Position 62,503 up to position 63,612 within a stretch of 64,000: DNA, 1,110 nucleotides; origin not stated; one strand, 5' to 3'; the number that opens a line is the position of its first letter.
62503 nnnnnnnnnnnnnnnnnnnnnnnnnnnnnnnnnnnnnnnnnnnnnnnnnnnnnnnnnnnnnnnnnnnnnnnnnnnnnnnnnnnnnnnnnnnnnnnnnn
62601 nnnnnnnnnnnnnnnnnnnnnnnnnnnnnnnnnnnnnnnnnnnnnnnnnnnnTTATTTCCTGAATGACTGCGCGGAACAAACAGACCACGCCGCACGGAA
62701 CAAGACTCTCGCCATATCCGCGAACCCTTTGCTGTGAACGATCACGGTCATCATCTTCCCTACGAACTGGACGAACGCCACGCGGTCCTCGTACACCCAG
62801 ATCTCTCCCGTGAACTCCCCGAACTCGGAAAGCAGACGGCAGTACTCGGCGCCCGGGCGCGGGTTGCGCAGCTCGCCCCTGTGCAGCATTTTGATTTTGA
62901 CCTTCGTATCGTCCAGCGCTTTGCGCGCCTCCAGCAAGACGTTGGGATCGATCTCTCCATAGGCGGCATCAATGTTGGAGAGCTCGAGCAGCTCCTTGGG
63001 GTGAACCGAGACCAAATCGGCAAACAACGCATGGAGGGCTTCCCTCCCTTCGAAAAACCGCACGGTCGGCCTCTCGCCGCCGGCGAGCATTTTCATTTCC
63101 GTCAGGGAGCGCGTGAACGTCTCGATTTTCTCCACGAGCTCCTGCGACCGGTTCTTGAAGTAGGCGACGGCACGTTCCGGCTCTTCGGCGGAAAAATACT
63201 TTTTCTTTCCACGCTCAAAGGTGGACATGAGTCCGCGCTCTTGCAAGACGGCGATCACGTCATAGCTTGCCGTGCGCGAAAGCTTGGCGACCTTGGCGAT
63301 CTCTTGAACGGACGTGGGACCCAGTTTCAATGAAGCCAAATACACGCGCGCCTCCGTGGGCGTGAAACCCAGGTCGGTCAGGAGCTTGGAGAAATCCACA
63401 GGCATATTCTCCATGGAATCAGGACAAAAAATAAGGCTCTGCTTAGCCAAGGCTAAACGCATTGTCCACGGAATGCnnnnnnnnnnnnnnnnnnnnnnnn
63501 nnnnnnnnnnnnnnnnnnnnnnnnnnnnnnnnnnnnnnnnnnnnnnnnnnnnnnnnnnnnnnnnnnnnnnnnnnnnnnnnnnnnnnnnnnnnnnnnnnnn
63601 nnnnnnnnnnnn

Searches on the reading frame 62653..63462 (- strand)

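Call 28: search_protein_families(library=pfam, proteins=[window:62653-63462:-], max_evalue=0.001)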
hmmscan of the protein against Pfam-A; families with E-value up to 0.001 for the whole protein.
window:62653-63462:- (269 aa): 1 family
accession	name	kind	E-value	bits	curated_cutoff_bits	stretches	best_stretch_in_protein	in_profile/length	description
PF01978.25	TrmB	-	2.5e-12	46.9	25.6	1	28-92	1-64/68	Sugar-specific transcriptional regulator TrmB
